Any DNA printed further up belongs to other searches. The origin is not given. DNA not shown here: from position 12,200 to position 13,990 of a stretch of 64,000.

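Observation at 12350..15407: Candidate Dot/Icm-linked protein glycosylation module: GT-C-like membrane protein coupled to icmX next to Pro/Thr-rich exported proteins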

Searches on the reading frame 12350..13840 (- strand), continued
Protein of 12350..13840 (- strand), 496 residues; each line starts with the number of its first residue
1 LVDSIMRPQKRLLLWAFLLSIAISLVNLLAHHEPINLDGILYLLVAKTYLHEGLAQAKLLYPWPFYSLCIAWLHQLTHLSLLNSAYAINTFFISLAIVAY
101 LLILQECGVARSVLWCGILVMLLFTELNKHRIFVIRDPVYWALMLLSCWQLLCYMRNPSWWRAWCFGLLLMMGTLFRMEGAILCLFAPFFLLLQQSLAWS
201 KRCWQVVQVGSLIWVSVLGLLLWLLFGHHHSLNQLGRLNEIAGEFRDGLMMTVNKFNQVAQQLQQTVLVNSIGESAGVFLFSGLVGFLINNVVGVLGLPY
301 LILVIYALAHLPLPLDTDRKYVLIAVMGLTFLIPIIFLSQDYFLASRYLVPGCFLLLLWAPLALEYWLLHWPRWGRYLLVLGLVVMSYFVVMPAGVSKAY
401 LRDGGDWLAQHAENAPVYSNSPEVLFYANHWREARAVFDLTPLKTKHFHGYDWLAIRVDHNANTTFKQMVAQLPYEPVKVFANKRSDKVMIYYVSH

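Call 31: predict_structure(alignment_id=A2)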
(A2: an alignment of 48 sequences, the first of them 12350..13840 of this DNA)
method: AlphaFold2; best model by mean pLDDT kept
length: 496 residues; sequences in the alignment: 48
mean_pLDDT: 92.8   pTM: 0.91
mean pLDDT of the five models: 92.8, 92.2, 91.9, 91.8, 91.7
residues with pLDDT >= 90: 399; 70-90: 82; 50-70: 15; < 50: 0
segments of 3 or more residues with pLDDT < 50: none
pLDDT, mean of each block of 10 residues (from residue 1): 70 97 93 90 96 95 95 98 97 98 97 97 94 96 98 98 98 95 96 98 98 95 81 76 85 93 91 87 95 95 97 97 98 92 94 98 97 92 85 80 97 93 94 76 88 96 94 96 96 89
secondary structure, 60 per line:
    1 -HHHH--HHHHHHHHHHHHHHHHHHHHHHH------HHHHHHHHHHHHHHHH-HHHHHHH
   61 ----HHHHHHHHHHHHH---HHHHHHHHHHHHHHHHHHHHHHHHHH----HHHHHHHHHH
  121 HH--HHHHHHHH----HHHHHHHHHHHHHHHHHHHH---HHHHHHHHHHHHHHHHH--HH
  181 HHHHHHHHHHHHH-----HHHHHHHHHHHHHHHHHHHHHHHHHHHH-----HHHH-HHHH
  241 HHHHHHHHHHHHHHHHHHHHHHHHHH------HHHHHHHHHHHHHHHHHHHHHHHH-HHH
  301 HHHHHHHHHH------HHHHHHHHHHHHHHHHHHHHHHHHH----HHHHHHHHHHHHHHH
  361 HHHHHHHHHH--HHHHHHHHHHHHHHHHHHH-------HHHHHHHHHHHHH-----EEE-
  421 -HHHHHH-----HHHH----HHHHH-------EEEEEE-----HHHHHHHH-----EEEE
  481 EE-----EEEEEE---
elements in order: H2-5 H8-30 H37-52 H54-60 H65-77 H81-106 H111-122 H125-132 H137-156 H160-176 H179-193 H199-226 H232-235 H237-266 H273-296 H298-310 H317-341 H346-370 H373-391 H399-411 E417-419 H422-427 H433-436 H441-445 E453-458 H464-471 E477-482 E488-493

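Call 34: find_encoding_contigs(protein=P0001, flank=2000, max_places=2)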
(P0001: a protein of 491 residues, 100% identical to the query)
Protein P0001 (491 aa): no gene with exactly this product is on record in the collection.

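Call 35: fold_search(model_id=the predicted structure, library=pdb)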
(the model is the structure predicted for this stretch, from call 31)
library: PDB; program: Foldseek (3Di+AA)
matches with E <= 10: 390; with E <= 0.001: 22
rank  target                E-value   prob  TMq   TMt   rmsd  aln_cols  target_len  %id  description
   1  6s7t_A                3.0e-06  1.00  0.54  0.40  12.6       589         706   11  Cryo-EM structure of human oligosaccharyltransferase complex OST-B (released 2019-12-18)
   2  7oci_F                3.7e-06  1.00  0.53  0.42  12.4       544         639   12  Cryo-EM structure of yeast Ost6p containing oligosaccharyltransferase complex (released 2022-02-16)
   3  8agc_A                5.2e-06  1.00  0.50  0.37  12.6       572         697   12  Structure of yeast oligosaccharylransferase complex with lipid-linked oligosaccharide and non-acceptor peptide bound (released 2022-12-07)
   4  8b6l_I                5.9e-06  1.00  0.51  0.39  13.1       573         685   12  Subtomogram average of the human Sec61-TRAP-OSTA-translocon (released 2022-12-07)
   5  9n9j_I                1.7e-05  1.00  0.53  0.39  12.5       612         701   11  Structure of a GRP94 folding intermediate engaged with a CCDC134- and FKBP11-bound secretory translocon (released 2025-11-19)
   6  6gxc_A                2.1e-05  1.00  0.45  0.33  10.4       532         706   14  Bacterial oligosaccharyltransferase PglB in complex with an inhibitory peptide and a reactive lipid-linked oligosaccha (released 2018-11-14)
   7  8pn9_A                2.3e-05  1.00  0.54  0.43  11.4       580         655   12  Structure of human oligosaccharyltransferase OST-A complex bound to NGI-1 (released 2024-05-08)
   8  8age_A                2.5e-05  1.00  0.52  0.42  12.1       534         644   12  Structure of yeast oligosaccharylransferase complex with acceptor peptide bound (released 2022-12-07)
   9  5ogl_A                2.6e-05  1.00  0.45  0.34  10.3       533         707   14  Structure of bacterial oligosaccharyltransferase PglB in complex with an acceptor peptide and an lipid-linked oligosac (released 2017-10-25)
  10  8agb_A                2.8e-05  1.00  0.53  0.43  13.2       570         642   12  Structure of yeast oligosaccharylransferase complex with lipid-linked oligosaccharide bound (released 2022-12-07)
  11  6c26_A                2.9e-05  1.00  0.51  0.41  13.3       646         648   11  The Cryo-EM structure of a eukaryotic oligosaccharyl transferase complex (released 2018-01-31)
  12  6s7o_A                4.7e-05  1.00  0.48  0.38  12.0       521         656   11  Cryo-EM structure of human oligosaccharyltransferase complex OST-A (released 2019-12-18)
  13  5f15                  7.9e-05  1.00  0.54  0.50  10.1       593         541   13  Crystal Structure of ArnT from Cupriavidus metallidurans bound to Undecaprenyl phosphate (released 2016-02-17)
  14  5ezm                  8.6e-05  1.00  0.53  0.50  10.9       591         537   14  Crystal Structure of ArnT from Cupriavidus metallidurans in the apo state (released 2016-02-17)
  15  3rce_A                1.0e-04  1.00  0.45  0.34  12.4       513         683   13  Bacterial oligosaccharyltransferase PglB (released 2011-06-15)
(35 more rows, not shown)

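Call 36: search_protein_families(library=ncbifam, proteins=[L013:2753-5614:+], max_evalue=0.00001)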
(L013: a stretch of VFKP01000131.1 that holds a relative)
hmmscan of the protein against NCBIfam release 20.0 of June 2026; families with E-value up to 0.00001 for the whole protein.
L013:2753-5614:+ (953 aa): 6 families
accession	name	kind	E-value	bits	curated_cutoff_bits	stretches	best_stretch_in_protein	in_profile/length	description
NF008292.0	PRK11072.1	equivalog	6e-255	848.7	487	1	22-948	4-943/946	bifunctional [glutamate--ammonia ligase]-adenylyl-L-tyrosine phosphorylase/[glutamate--ammonia-ligase] adenylyltransferase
NF010706.0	PRK14108.1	equivalog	7.2e-130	434.4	724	1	36-913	46-924/986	bifunctional [glutamine synthetase] adenylyltransferase/[glutamine synthetase]-adenylyl-L-tyrosine phosphorylase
NF010707.0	PRK14109.1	equivalog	1.6e-92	311.2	625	2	316-921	351-953/1010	bifunctional [glutamine synthetase] adenylyltransferase/[glutamine synthetase]-adenylyl-L-tyrosine phosphorylase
NF003467.0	PRK05092.1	equivalog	1.1e-10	40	959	1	603-728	21-147/940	[protein-PII] uridylyltransferase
NF002895.0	PRK03381.1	equivalog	3e-07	28.9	631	0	666-723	31-90/782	[protein-PII] uridylyltransferase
TIGR01693.1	UTase_glnD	equivalog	3.2e-07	29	519.4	0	647-722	4-74/850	[protein-PII] uridylyltransferase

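Call 37: search_protein_families(library=ncbifam, alignment_id=A2, max_evalue=0.01)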
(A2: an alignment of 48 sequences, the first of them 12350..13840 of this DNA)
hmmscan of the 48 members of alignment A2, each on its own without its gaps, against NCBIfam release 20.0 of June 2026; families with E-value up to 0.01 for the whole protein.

A. member 1, window:12350-13840:- (496 aa): 1 family
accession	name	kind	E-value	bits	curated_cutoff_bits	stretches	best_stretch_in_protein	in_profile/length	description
NF047440.1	LA3751_2_3_fam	subfamily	7.3e-06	25.1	200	2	281-389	267-378/460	LA_3751/LA_3752 family putative glycosyltransferase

B. families by the number of members that match (of 48 scanned): 4 families
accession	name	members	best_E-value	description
NF047440.1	LA3751_2_3_fam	13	8.9e-08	LA_3751/LA_3752 family putative glycosyltransferase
NF049918.1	DesA_fam_desat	1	0.00088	DesA family fatty acid desaturase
NF000663.1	PRK00031.2-1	1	0.0071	LolA-like outer membrane lipoprotein chaperone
TIGR02976.1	phageshock_pspB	1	0.0084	envelope stress response membrane protein PspB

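Call 57: find_encoding_contigs(protein=P0066, flank=7000, max_places=1)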
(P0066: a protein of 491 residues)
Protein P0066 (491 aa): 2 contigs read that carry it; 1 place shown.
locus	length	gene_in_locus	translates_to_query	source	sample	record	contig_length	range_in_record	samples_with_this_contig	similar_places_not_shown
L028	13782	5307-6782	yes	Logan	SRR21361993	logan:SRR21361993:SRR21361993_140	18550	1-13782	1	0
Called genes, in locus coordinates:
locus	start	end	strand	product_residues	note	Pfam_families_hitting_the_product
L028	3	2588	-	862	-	?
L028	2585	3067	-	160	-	-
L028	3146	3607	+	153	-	PF23130:IcmW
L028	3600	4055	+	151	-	-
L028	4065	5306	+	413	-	-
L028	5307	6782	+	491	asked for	-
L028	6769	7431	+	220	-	PF02527:GidB, PF05175:MTS (weak), PF13847:Methyltransf_31 (weak), PF13649:Methyltransf_25 (weak)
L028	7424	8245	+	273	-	PF00142:Fer4_NifH (weak), PF01656:CbiA, PF02374:ArsA_ATPase (weak), PF06564:CBP_BcsQ, PF09140:MipZ, PF10609:ParA, PF13614:AAA_31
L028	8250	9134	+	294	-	PF02195:ParB_N, PF17762:HTH_ParB, PF23552:ParB_C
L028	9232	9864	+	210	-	PF02245:Pur_DNA_glyco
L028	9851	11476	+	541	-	PF00999:Na_H_Exchanger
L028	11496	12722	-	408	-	PF00144:Beta-lactamase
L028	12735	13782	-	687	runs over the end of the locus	PF00989:PAS (weak), PF08448:PAS_4, PF13426:PAS_9 (weak), PF00512:HisKA, PF02518:HATPase_c, PF00072:Response_reg, PF01627:Hpt (weak)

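Call 58: find_encoding_contigs(protein=P0019, flank=8000, max_places=1)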
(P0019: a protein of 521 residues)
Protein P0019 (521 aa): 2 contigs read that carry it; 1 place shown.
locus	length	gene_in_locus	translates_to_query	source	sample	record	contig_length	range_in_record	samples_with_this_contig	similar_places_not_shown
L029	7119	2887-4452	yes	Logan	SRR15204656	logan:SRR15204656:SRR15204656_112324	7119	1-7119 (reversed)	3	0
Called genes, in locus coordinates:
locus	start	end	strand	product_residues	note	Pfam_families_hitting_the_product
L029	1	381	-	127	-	?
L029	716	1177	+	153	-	PF23130:IcmW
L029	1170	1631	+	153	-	-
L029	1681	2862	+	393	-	-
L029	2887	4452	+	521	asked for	-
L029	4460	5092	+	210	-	PF02527:GidB, PF05175:MTS (faint), PF13847:Methyltransf_31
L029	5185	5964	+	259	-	PF00142:Fer4_NifH, PF01656:CbiA, PF02374:ArsA_ATPase (faint), PF06564:CBP_BcsQ, PF09140:MipZ (weak), PF10609:ParA, PF13614:AAA_31, PF09140:MipZ (weak)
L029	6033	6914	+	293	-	PF02195:ParB_N, PF17762:HTH_ParB, PF23552:ParB_C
